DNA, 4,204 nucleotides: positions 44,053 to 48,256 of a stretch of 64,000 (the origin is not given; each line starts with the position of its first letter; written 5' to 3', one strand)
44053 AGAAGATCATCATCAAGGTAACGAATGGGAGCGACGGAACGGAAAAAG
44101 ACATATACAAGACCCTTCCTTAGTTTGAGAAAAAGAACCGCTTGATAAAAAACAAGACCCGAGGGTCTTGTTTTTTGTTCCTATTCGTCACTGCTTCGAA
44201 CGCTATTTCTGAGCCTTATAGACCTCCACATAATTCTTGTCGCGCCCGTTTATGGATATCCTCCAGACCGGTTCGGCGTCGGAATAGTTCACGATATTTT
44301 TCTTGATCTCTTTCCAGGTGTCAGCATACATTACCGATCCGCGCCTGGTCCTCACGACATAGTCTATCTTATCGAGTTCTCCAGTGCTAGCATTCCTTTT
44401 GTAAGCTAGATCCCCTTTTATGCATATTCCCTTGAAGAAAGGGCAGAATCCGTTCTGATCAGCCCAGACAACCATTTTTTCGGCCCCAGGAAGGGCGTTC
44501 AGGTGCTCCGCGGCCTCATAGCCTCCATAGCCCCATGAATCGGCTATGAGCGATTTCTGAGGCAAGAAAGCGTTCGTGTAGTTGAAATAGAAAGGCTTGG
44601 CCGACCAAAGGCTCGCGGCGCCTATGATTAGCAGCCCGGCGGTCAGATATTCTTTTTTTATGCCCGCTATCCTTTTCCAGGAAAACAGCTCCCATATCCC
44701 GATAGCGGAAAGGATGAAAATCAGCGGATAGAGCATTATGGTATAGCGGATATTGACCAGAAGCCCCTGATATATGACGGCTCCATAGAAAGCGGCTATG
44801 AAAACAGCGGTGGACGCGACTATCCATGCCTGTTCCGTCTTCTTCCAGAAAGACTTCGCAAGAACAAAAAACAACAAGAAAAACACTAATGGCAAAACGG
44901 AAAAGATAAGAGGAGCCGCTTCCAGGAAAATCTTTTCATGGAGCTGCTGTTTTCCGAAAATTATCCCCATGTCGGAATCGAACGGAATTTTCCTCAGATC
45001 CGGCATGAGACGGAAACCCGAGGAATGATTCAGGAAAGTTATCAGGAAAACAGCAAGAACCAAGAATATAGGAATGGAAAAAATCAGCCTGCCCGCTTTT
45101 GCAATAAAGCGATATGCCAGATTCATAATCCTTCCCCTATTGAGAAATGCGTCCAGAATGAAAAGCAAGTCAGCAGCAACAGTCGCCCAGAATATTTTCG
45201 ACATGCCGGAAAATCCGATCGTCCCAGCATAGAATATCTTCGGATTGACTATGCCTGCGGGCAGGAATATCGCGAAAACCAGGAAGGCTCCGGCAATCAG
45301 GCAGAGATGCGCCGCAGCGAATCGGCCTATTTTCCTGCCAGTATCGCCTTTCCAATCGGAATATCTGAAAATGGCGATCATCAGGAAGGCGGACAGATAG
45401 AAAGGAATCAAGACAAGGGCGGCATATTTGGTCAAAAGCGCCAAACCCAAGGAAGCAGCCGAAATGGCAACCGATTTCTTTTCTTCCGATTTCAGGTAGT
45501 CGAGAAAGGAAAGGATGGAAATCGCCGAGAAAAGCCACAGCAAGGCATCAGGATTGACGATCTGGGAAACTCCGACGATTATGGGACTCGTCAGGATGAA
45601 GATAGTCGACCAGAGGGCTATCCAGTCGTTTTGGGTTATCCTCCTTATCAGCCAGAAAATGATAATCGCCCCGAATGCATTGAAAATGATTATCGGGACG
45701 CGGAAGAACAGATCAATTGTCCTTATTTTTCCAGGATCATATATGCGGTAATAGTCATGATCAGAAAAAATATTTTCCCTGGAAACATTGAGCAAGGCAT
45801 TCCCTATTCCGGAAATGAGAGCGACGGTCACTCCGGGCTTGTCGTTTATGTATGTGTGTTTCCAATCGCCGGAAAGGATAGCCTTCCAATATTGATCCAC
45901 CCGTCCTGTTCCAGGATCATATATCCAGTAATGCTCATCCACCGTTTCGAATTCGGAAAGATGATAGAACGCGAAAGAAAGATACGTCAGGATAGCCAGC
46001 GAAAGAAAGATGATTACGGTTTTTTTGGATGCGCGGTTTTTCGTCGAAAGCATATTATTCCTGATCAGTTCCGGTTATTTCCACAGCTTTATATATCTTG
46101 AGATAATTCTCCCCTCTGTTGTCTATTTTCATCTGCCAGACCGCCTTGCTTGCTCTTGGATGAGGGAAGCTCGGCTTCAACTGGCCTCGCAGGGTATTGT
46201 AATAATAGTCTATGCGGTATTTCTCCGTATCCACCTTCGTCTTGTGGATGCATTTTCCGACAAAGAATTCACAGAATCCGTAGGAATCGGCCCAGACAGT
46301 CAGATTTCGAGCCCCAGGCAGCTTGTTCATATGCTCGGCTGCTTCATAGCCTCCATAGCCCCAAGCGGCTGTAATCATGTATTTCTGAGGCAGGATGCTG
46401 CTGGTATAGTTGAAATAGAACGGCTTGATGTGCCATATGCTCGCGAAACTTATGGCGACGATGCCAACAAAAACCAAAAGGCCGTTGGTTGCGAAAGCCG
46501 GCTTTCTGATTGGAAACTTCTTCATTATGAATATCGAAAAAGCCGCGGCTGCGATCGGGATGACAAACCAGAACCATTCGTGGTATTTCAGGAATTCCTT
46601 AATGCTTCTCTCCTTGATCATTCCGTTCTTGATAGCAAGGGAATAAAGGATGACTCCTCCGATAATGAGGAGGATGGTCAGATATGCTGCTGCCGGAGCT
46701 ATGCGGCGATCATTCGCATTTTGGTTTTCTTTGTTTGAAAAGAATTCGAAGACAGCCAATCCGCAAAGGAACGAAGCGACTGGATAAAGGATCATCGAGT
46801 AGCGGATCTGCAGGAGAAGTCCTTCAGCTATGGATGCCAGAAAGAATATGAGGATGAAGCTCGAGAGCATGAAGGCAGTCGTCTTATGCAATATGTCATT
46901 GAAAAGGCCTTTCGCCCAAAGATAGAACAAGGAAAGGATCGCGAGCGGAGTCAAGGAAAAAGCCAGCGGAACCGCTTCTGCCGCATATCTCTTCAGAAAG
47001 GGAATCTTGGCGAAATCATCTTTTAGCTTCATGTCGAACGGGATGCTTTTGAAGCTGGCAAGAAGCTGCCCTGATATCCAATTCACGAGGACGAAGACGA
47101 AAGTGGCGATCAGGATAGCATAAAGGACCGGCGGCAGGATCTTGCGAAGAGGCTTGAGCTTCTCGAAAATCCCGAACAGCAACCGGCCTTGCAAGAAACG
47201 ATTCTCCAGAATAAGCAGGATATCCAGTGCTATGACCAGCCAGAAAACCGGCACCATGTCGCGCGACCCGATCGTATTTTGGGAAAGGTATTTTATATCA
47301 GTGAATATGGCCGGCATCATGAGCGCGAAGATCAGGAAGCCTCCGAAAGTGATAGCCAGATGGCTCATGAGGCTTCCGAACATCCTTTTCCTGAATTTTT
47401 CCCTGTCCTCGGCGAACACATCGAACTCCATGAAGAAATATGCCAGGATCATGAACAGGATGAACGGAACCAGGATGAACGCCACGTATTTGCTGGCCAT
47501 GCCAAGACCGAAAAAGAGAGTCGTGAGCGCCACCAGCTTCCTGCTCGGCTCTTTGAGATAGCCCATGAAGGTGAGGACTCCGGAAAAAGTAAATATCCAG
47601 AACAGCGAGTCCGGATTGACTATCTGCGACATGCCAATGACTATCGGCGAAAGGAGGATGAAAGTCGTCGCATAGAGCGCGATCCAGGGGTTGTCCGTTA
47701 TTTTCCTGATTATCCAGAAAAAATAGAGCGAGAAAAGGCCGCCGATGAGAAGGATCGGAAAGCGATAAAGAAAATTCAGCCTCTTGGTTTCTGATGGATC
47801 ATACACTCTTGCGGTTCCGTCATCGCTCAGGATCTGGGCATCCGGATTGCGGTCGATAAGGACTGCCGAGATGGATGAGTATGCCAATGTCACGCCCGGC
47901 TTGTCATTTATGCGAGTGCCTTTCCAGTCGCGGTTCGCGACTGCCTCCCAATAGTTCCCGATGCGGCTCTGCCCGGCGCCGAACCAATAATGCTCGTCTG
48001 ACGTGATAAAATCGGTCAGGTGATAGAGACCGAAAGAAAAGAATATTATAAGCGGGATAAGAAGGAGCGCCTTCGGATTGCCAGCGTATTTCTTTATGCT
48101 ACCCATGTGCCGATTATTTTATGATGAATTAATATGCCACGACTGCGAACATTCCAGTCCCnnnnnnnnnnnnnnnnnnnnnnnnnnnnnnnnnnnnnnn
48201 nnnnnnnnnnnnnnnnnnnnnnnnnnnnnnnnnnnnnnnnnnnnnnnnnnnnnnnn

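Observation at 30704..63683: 33 kb envelope glycosylation supercluster built around lipid-linked monosaccharide donors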

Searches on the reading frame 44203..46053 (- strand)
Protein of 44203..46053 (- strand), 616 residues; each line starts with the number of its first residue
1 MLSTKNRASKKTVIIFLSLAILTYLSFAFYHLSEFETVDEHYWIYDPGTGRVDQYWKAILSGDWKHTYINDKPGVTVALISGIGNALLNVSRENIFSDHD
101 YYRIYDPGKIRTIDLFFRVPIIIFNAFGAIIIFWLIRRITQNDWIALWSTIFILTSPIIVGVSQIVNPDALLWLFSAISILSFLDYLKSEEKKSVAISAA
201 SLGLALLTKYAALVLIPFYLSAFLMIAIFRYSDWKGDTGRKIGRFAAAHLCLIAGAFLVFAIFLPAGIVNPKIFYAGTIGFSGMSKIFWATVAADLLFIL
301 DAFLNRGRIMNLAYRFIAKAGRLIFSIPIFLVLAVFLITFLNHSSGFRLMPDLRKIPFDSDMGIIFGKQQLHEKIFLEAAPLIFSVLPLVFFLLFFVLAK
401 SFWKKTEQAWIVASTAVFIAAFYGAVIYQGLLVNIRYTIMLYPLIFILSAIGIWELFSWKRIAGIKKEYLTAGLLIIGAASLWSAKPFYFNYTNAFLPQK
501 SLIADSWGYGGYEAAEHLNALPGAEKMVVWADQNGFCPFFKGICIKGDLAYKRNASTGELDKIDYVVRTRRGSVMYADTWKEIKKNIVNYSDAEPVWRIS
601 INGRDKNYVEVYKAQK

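Call 4: search_protein_families(library=pfam, proteins=[window:44203-46053:-], max_evalue=0.01)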
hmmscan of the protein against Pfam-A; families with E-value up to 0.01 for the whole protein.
window:44203-46053:- (616 aa): 2 families
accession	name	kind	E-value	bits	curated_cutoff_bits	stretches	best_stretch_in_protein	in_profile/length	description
PF13231.12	PMT_2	-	4e-11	43.8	26.1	1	118-227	25-132/160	Dolichyl-phosphate-mannose-protein mannosyltransferase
PF02366.24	PMT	-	7.2e-11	42.5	22.7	1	117-259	85-232/245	Dolichyl-phosphate-mannose-protein mannosyltransferase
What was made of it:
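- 44203..46053 (-): 616-aa PMT_2-type GT-C paralog. PMT_2 4e-11 and PMT 7e-11, both above gathering (call 4).
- Checked: Four PMT/PMT_2 hits lie above Pfam gathering scores: 44203-46053, 46055-48106, 48162-50090 and 51371-53416 (call 4).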

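Call 7: search_protein_families(library=ncbifam, proteins=[window:44203-46053:-], max_evalue=0.01)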
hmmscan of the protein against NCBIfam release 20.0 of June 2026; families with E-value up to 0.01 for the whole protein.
window:44203-46053:- (616 aa): 2 families
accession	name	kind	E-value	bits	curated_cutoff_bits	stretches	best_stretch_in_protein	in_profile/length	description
TIGR03663.1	TIGR03663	subfamily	8.1e-07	28.4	126.25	1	114-276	70-224/435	flippase activity-associated protein Agl23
NF009784.2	PRK13279.1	equivalog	0.0015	17.2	567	1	118-220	84-190/539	lipid IV(A) 4-amino-4-deoxy-L-arabinosyltransferase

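Call 10: find_encoding_contigs(protein=window:44203-46053:-, flank=10000, max_places=6)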
Protein window:44203-46053:- (616 aa): no gene with exactly this product is on record in the collection.

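Call 11: find_homologous_proteins(query=window:44203-46053:-)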
Query window:44203-46053:- (616 aa): 193 proteins with E <= 0.001 among 8000 candidates; the best 120 are listed.
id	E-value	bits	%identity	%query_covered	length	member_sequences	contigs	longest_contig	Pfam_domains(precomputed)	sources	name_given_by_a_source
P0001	0.0e+0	1378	100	100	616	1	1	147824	PF02366.25,PF13231.13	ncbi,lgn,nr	ncbi:MAG: phospholipid carrier-dependent glycosyltransferase [Candidatus Moranbacteria bacterium]|nr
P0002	0.0e+0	1189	85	100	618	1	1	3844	PF02366.25,PF13231.13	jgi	-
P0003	0.0e+0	1150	80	100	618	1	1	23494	PF02366.25,PF13231.13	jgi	-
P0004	2.2e-162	560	44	99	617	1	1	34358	PF02366.25,PF13231.13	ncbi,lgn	-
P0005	4.2e-162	559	43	99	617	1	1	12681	PF02366.25,PF13231.13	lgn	-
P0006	2.7e-160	553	44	96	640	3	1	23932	PF02366.25,PF13231.13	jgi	-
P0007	4.2e-159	549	42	100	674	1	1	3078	PF02366.25,PF13231.13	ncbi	-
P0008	7.5e-159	549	44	98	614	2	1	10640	PF02366.25,PF13231.13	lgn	-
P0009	9.5e-159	548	45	99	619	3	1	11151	PF02366.25,PF13231.13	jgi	-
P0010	1.8e-157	544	45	97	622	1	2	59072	PF02366.25,PF13231.13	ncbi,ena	-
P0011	5.2e-157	542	46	99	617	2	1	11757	PF02366.25,PF13231.13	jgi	jgi:hypothetical protein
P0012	1.2e-156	541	42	99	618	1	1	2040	PF13231.13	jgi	-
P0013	1.1e-155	538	43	99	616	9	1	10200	PF02366.25,PF13231.13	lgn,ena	-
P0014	3.9e-154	533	44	100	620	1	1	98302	PF02366.25,PF13231.13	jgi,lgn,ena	-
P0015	5.8e-151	522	44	98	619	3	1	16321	PF02366.25,PF13231.13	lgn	-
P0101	2.4e-95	339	34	99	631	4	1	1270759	PF02366.25,PF13231.13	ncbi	ncbi:MAG: ArnT family glycosyltransferase [Candidatus Moraniibacteriota bacterium]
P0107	9.7e-93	330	34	98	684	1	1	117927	PF13231.13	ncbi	-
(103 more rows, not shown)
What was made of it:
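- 44203..46053 (-): 100% identical to an NCBI Moranbacteria protein named 'phospholipid carrier-dependent glycosyltransferase' (call 11).
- NCBI names several homologs 'glycosyltransferase family 39' (call 11).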

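Call 13: find_encoding_contigs(protein=P0001, flank=10000, max_places=3)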
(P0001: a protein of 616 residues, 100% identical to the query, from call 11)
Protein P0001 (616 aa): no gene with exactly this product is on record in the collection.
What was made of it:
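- Tried and rejected: Look-ups of the window's 616-aa protein and of its 100% hit P0001 found no contig on record (calls 10, 13).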

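Call 14: find_encoding_contigs(protein=P0003, flank=10000, max_places=2)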
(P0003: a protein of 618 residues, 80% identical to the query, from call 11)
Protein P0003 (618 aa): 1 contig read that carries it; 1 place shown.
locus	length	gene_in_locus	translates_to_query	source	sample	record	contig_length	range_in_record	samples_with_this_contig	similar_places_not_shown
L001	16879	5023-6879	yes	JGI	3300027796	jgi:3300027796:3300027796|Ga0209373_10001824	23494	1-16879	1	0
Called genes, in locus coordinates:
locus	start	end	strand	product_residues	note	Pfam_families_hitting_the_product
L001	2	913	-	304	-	?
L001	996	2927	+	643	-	PF02366:PMT, PF13231:PMT_2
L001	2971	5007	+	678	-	PF02366:PMT, PF13231:PMT_2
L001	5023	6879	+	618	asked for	PF02366:PMT, PF13231:PMT_2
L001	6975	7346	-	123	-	-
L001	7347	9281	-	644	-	PF07760:DUF1616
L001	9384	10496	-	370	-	PF13439:Glyco_transf_4 (weak), PF00534:Glycos_transf_1, PF13692:Glyco_trans_1_4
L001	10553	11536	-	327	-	PF00535:Glycos_transf_2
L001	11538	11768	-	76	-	-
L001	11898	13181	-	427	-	PF03446:NAD_binding_2, PF03721:UDPG_MGDP_dh_N, PF00984:UDPG_MGDP_dh, PF03720:UDPG_MGDP_dh_C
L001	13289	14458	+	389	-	PF13439:Glyco_transf_4, PF20706:GT4-conflict (weak), PF00534:Glycos_transf_1, PF13692:Glyco_trans_1_4, PF13524:Glyco_trans_1_2 (weak)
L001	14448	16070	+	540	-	PF04932:Wzy_C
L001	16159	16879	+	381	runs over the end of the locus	PF13439:Glyco_transf_4, PF00534:Glycos_transf_1, PF13692:Glyco_trans_1_4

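Call 15: find_encoding_contigs(protein=P0014, flank=10000, max_places=2)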
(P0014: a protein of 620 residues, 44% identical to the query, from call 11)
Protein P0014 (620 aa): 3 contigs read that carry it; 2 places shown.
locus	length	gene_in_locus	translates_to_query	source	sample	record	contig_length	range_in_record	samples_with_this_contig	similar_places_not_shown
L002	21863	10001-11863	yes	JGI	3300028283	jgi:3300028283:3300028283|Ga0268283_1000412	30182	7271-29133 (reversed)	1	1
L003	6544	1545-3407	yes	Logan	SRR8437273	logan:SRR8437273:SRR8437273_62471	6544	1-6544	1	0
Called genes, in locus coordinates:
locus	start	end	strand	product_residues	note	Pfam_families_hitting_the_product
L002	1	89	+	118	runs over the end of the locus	-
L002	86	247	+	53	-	-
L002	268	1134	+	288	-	-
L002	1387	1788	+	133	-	PF03073:TspO_MBR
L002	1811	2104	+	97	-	-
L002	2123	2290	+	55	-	-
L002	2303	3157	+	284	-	PF01370:Epimerase (weak), PF04321:RmlD_sub_bind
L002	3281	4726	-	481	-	PF07969:Amidohydro_3 (faint), PF01979:Amidohydro_1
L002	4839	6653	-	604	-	PF00117:GATase, PF07722:Peptidase_C26, PF02540:NAD_synthase (weak), PF00958:GMP_synt_C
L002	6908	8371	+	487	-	PF00478:IMPDH, PF00571:CBS, PF01070:FMN_dh (weak), PF01645:Glu_synthase (weak), PF03060:NMO (weak)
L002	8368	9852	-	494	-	PF12708:Pect-lyase_RHGA_epim (weak), PF00295:Glyco_hydro_28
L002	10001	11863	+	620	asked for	PF02366:PMT, PF13231:PMT_2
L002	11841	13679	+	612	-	PF02366:PMT (weak)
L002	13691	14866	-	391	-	PF01494:FAD_binding_3 (faint), PF05834:Lycopene_cycl (weak)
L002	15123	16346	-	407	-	PF00270:DEAD, PF04851:ResIII, PF00271:Helicase_C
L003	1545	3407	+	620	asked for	PF02366:PMT, PF13231:PMT_2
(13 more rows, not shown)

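Call 25: search_solved_structures(query=A2, max_evalue=1, show_alignments=2)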
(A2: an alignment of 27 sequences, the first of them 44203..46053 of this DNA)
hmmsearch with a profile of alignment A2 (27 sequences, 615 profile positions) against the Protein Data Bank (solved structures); distinct sequences matched with E-value up to 1: 0.

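Call 58: find_encoding_contigs(protein=P0107, flank=10000, max_places=1)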
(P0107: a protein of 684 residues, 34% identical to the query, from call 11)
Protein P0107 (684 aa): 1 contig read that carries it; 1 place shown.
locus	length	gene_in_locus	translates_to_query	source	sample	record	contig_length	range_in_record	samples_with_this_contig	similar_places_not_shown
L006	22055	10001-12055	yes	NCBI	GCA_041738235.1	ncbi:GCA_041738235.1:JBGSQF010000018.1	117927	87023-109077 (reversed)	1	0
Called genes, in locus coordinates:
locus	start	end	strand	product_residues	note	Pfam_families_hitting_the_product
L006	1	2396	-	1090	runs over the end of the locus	PF00873:ACR_tran, PF03176:MMPL (weak), PF02355:SecD_SecF_C (weak)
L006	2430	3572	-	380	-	PF00364:Biotin_lipoyl (faint), PF25917:BSH_RND, PF25973:BSH_CzcB, PF25967:RND-MFP_C (weak), PF25975:CzcB_C, PF25989:YknX_C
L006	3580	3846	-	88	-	PF02583:Trns_repr_metal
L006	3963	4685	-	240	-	PF09968:DUF2202 (faint)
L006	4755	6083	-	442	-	PF04932:Wzy_C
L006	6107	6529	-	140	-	-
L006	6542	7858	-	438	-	-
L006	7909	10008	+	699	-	PF13231:PMT_2 (weak)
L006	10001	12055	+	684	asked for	PF13231:PMT_2 (weak)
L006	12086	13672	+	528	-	-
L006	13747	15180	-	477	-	PF01943:Polysacc_synt, PF13440:Polysacc_synt_3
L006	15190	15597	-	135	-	-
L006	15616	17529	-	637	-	-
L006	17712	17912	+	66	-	-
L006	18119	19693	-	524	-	PF00295:Glyco_hydro_28, PF13229:Beta_helix (weak)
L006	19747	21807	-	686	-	PF02366:PMT (weak), PF13231:PMT_2 (weak)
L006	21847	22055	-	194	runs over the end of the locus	PF14340:DUF4395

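Call 59: find_encoding_contigs(protein=P0101, flank=10000, max_places=1)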
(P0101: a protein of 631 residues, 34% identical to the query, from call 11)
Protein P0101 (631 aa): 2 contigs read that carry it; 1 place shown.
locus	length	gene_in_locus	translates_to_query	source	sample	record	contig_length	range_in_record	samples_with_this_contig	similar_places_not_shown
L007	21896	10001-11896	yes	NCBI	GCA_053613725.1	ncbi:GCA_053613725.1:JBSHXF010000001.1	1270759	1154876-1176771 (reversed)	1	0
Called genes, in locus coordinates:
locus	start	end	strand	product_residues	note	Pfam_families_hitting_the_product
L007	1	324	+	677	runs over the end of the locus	PF17764:PriA_3primeBD, PF00270:DEAD, PF04851:ResIII, PF00271:Helicase_C, PF18074:PriA_C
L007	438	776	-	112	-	-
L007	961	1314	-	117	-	-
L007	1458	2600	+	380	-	PF00534:Glycos_transf_1, PF13692:Glyco_trans_1_4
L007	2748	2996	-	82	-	-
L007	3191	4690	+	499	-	PF01139:RtcB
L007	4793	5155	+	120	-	PF05635:23S_rRNA_IVP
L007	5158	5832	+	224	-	PF02223:Thymidylate_kin (weak)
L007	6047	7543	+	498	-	PF01943:Polysacc_synt, PF13440:Polysacc_synt_3, PF01554:MatE (weak)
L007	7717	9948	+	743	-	PF02366:PMT, PF13231:PMT_2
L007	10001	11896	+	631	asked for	PF02366:PMT, PF13231:PMT_2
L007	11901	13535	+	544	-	PF13231:PMT_2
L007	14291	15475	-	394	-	-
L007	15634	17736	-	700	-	PF01138:RNase_PH, PF03725:RNase_PH_C, PF03726:PNPase, PF01138:RNase_PH, PF00013:KH_1, PF00575:S1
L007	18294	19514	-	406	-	PF28597:T2SSF_N, PF00482:T2SSF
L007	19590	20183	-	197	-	PF00574:CLP_protease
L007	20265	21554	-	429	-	PF05697:Trigger_N, PF00254:FKBP_C, PF05698:Trigger_C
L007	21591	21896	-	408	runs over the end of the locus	PF08529:NusA_N, PF00575:S1 (weak), PF13184:KH_NusA_1st, PF26594:KH_NusA_2nd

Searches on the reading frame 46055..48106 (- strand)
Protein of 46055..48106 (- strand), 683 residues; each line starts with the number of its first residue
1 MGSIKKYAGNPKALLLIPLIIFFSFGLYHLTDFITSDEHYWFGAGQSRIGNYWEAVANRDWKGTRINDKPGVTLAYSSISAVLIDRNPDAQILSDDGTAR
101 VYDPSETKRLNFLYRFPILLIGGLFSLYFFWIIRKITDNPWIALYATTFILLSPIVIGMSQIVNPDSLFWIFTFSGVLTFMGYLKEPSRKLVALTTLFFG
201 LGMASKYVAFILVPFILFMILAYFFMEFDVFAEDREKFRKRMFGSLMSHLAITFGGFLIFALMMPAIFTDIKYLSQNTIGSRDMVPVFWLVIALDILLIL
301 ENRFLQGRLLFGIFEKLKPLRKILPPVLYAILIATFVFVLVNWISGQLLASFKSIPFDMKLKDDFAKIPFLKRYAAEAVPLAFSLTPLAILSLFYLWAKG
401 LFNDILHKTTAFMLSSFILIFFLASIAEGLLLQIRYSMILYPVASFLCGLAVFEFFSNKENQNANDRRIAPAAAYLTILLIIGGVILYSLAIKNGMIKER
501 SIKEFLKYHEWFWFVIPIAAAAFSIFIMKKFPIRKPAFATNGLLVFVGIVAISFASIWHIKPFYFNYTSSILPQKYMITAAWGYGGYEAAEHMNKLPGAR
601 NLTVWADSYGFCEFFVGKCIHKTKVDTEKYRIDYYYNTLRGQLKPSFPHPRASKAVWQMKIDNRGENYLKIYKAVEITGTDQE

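Call 4: search_protein_families(library=pfam, proteins=[window:46055-48106:-], max_evalue=0.01)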
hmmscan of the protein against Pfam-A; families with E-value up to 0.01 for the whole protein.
window:46055-48106:- (683 aa): 2 families
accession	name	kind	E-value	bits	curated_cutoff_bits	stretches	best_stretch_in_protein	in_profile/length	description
PF13231.12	PMT_2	-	1.3e-08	35.7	26.1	1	114-221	24-131/160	Dolichyl-phosphate-mannose-protein mannosyltransferase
PF02366.24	PMT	-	1.3e-08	35.2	22.7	1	111-254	82-222/245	Dolichyl-phosphate-mannose-protein mannosyltransferase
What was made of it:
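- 46055..48106 (-): 683-aa PMT_2-type GT-C paralog. PMT_2 1.3e-8 (call 4).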
